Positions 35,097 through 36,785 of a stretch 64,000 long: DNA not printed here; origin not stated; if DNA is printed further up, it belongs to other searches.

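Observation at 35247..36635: Exosome cap subunit Csl4 fused in frame to two eukaryote-style RRM domains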

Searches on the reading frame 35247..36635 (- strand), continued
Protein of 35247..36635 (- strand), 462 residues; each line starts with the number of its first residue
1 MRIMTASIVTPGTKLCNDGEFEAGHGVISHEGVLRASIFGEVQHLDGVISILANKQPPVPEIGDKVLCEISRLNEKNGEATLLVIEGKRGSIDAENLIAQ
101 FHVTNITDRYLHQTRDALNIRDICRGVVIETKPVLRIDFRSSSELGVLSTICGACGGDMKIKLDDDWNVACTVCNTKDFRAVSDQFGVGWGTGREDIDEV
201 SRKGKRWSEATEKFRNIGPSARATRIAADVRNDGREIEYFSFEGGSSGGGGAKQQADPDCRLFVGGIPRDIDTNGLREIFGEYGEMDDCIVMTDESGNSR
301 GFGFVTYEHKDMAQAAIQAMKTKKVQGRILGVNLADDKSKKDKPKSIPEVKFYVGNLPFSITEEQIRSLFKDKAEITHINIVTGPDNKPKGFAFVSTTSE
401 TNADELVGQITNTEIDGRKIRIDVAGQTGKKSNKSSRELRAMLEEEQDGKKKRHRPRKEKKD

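Call 35: list_cluster_members(proteins=[P0122, P0123, P0125, P0127, P0131, P0142, P0148, P0150])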
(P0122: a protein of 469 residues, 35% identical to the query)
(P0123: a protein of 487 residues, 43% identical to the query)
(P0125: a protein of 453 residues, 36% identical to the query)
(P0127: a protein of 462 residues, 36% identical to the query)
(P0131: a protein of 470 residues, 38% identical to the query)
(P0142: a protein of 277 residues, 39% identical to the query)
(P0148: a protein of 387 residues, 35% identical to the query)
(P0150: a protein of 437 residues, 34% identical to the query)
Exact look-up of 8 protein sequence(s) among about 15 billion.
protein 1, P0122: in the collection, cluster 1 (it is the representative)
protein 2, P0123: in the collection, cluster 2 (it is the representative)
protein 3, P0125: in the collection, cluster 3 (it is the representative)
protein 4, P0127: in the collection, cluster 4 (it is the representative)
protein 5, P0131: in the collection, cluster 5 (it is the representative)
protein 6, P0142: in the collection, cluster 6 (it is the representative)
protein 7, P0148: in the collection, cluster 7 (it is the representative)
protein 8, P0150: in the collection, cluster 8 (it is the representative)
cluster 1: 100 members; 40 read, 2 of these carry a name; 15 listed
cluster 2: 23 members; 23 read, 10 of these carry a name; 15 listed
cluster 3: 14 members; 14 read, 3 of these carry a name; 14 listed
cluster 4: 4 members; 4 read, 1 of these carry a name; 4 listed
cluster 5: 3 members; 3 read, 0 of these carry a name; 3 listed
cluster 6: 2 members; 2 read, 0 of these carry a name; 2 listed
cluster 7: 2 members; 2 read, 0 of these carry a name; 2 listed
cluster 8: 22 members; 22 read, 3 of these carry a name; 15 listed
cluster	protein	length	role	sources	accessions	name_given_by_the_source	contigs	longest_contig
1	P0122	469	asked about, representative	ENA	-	-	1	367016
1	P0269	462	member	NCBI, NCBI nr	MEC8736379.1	MAG: exosome complex RNA-binding protein Csl4, partial [Candidatus Thermoplasmatota ... | exosome complex RNA-binding protein Csl4 [Candidatus Thermoplasmatota archaeon]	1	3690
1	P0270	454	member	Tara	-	strand:+ start:4442 stop:5806 length:1365 start_codon:yes stop_codon:yes ...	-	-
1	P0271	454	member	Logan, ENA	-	-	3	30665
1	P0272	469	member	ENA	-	-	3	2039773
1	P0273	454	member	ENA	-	-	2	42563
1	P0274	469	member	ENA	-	-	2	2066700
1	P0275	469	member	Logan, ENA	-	-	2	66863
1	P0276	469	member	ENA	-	-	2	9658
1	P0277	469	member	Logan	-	-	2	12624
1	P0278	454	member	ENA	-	-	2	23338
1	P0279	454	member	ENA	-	-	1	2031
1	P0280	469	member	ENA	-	-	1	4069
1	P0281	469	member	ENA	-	-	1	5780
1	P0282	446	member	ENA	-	-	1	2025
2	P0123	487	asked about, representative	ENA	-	-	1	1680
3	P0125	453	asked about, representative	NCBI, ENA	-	-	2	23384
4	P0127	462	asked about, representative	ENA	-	-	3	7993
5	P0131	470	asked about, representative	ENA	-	-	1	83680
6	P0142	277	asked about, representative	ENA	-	-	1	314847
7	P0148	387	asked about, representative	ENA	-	-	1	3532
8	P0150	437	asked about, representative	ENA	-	-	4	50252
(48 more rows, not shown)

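Call 39: predict_structure(alignment_id=A1)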
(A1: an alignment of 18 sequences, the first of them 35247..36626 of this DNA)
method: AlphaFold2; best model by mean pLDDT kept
length: 459 residues; sequences in the alignment: 18
mean_pLDDT: 64.5   pTM: 0.36
mean pLDDT of the five models: 64.5, 59.5, 58.8, 58.6, 57.1
residues with pLDDT >= 90: 8; 70-90: 222; 50-70: 100; < 50: 129
segments of 3 or more residues with pLDDT < 50: 1-4, 102-113, 184-253, 336-343, 424-436, 442-459
pLDDT, mean of each block of 10 residues (from residue 1): 53 69 68 64 59 75 84 75 78 75 34 61 88 78 75 72 66 69 46 37 37 34 31 32 27 64 82 84 77 70 83 85 81 54 63 84 82 81 76 78 79 80 43 48 43 41
secondary structure, 60 per line:
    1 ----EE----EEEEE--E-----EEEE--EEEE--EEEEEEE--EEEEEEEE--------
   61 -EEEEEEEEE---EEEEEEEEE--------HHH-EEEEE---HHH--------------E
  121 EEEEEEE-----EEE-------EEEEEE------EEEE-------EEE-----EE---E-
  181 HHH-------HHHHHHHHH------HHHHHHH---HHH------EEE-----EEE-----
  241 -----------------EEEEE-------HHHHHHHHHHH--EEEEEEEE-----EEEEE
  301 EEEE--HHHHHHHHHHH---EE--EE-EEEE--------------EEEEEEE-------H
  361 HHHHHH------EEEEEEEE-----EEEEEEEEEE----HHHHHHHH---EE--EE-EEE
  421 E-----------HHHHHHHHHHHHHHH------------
elements in order: E11-15 E24-27 E30-33 E36-42 E45-52 E62-70 E74-82 E95-99 E120-127 E133-135 E143-148 E155-158 E166-168 H191-199 H206-212 E225-227 E233-235 E258-262 H270-280 E283-290 E296-304 H307-317 E328-331 E346-352 H360-366 E373-380 E386-395 H400-407 E418-421 H433-447

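Call 43: search_protein_families(library=pfam, proteins=[P0122, P0123, P0125, P0127, P0131, P0148, P0150, P0142], max_evalue=0.001)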
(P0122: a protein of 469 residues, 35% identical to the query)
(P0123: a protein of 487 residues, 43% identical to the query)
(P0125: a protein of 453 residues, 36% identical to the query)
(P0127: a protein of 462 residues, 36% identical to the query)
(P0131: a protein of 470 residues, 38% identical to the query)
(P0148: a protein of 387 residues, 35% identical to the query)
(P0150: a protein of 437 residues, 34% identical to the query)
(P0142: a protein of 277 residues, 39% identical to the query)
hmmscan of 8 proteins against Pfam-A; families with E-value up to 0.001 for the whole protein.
P0122 (469 aa): 2 families
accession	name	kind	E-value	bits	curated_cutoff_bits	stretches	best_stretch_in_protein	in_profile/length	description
PF00076.28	RRM_1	-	2.5e-36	123.8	20.7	2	274-342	1-69/70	RNA recognition motif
PF14382.12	ECR1_N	-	5e-10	39.4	27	1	20-57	1-38/38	Exosome complex exonuclease RRP4 N-terminal region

P0123 (487 aa): 5 families
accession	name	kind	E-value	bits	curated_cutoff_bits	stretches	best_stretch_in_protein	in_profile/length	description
PF00076.28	RRM_1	-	8.7e-40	134.9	20.7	2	269-339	1-70/70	RNA recognition motif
PF16367.11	RRM_7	-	3.7e-07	30.5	27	0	370-398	1-29/94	RNA recognition motif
PF16842.11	RRM_occluded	-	2.2e-05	24.7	30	0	278-340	13-70/79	Occluded RNA-recognition motif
PF24475.1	RBD_DEAH11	-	0.00028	21.4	28.4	0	301-341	72-111/115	DEAH11-like, RNA-binding domain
PF08777.17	RRM_3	-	0.00056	20.4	22.9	0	271-332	6-61/102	RNA binding motif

P0125 (453 aa): 5 families
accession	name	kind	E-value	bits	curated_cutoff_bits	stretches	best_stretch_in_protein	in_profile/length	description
PF00076.28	RRM_1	-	1.7e-41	140.4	20.7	2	259-329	1-70/70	RNA recognition motif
PF16367.11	RRM_7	-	2.5e-09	37.4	27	1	348-386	2-39/94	RNA recognition motif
PF14382.12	ECR1_N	-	7.7e-08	32.4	27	1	6-42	2-38/38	Exosome complex exonuclease RRP4 N-terminal region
PF08777.17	RRM_3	-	0.00065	20.2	22.9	0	259-324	4-63/102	RNA binding motif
PF03880.21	DbpA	-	0.00086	19.7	25.6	0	391-421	41-71/72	DbpA RNA binding domain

P0127 (462 aa): 7 families
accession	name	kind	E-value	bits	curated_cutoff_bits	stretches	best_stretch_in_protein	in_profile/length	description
PF00076.28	RRM_1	-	2.5e-44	149.4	20.7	2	267-336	1-69/70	RNA recognition motif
PF16367.11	RRM_7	-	1.2e-10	41.6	27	1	265-296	2-32/94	RNA recognition motif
PF03880.21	DbpA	-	1.6e-06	28.5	25.6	0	402-431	41-70/72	DbpA RNA binding domain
PF08777.17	RRM_3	-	3.7e-06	27.4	22.9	0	269-331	6-64/102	RNA binding motif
PF13893.12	RRM_5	-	1e-05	25.7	27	0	357-438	25-103/125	RNA recognition motif. (a.k.a. RRM, RBD, or RNP domain)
PF14382.12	ECR1_N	-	7.6e-05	22.9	27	1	20-55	2-37/38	Exosome complex exonuclease RRP4 N-terminal region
PF16842.11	RRM_occluded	-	0.00014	22.1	30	0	371-435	14-74/79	Occluded RNA-recognition motif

P0131 (470 aa): 5 families
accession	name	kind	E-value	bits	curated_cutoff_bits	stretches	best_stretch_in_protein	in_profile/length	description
PF00076.28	RRM_1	-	7.7e-39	131.8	20.7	2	351-420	1-69/70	RNA recognition motif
PF24475.1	RBD_DEAH11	-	1.9e-08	34.9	28.4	0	282-327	69-113/115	DEAH11-like, RNA-binding domain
PF14382.12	ECR1_N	-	1.4e-05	25.2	27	1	17-53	1-37/38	Exosome complex exonuclease RRP4 N-terminal region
PF25701.1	RRM_YTH1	-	3e-05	24.2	35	0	350-415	4-64/75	YTH1-like RRM domain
PF13893.12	RRM_5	-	0.00046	20.3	27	0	293-326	65-98/125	RNA recognition motif. (a.k.a. RRM, RBD, or RNP domain)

P0148 (387 aa): 2 families
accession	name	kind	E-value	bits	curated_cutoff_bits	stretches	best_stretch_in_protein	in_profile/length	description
PF00076.28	RRM_1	-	1.3e-16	60.7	20.7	1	242-311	1-69/70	RNA recognition motif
PF14382.12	ECR1_N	-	0.00073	19.7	27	0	4-40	1-36/38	Exosome complex exonuclease RRP4 N-terminal region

P0150 (437 aa): 3 families
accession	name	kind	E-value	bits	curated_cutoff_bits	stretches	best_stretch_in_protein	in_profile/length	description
PF00076.28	RRM_1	-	1.1e-20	73.7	20.7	1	349-418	1-69/70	RNA recognition motif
PF23477.1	zf_Tbcl_2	-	2.1e-12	46.9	27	1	282-316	1-35/37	Probable treble clef zinc finger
PF16367.11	RRM_7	-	4.8e-06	26.9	27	1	348-412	3-73/94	RNA recognition motif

P0142 (277 aa): 1 family
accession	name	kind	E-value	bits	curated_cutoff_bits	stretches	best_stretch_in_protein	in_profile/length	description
PF14382.12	ECR1_N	-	1.4e-05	25.2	27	1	1-36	1-36/38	Exosome complex exonuclease RRP4 N-terminal region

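Call 49: fold_search(model_id=the predicted structure, library=pdb)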
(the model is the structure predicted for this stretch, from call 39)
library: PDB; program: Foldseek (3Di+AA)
matches with E <= 10: 1797; with E <= 0.001: 610
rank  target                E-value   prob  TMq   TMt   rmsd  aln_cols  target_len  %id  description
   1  5wwf_A                3.1e-13  1.00  0.17  0.41  15.6       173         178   29  Crystal structure of hnRNPA2B1 in complex with RNA (released 2018-01-17)
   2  5wwf_C                5.4e-13  1.00  0.17  0.41  15.7       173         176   29  Crystal structure of hnRNPA2B1 in complex with RNA (released 2018-01-17)
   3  9gpj_A                1.2e-12  1.00  0.18  0.42  15.8       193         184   28  Structure of UP1 S4DS6D phosphomimetic mutant in complex with human telomeric repeat DNA (released 2024-09-25)
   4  8x0n_A                1.3e-12  1.00  0.17  0.41  15.5       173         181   29  The molecular mechanism of hnRNPA1 recognize TERRA RNA. (released 2024-11-06)
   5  8hni_L                1.4e-12  1.00  0.17  0.41  15.7       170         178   29  hnRNP A2/B1 RRMs in complex with telomeric DNA (released 2023-11-29)
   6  5en1_A                1.6e-12  1.00  0.18  0.42  16.4       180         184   27  Crystal structure of hnRNPA2B1 in complex with RNA (released 2016-11-09)
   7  5ho4_A                1.7e-12  1.00  0.17  0.41  16.0       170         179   29  Crystal structure of hnRNPA2B1 in complex with 10-mer RNA (released 2017-02-08)
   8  2up1_A                2.5e-12  1.00  0.18  0.42  15.9       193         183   28  STRUCTURE OF UP1-TELOMERIC DNA COMPLEX (released 1999-11-10)
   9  1b7f_A                2.6e-12  1.00  0.24  0.48   6.6       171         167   27  SXL-LETHAL PROTEIN/RNA COMPLEX (released 1999-05-03)
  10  9f4l                  2.9e-12  1.00  0.17  0.46  15.8       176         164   29  UP1 in complex with Z104584152 (released 2024-05-08)
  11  2ba1_A                3.1e-12  1.00  0.26  0.61   8.7       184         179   25  Archaeal exosome core (released 2005-11-22)
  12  4yoe_A                3.1e-12  1.00  0.18  0.42  15.8       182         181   28  Structure of UP1 bound to RNA 5'-AGU-3' (released 2015-06-10)
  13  1up1                  3.3e-12  1.00  0.17  0.44  15.7       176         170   28  UP1, THE TWO RNA-RECOGNITION MOTIF DOMAIN OF HNRNP A1 (released 1997-09-17)
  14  9vva_A                3.5e-12  1.00  0.17  0.42  15.6       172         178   30  UP1 in complex with RNA dinucleotide (released 2026-01-28)
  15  9hq9                  3.9e-12  1.00  0.17  0.45  15.7       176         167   29  UP1 in complex with Z1401276297 (released 2025-01-22)
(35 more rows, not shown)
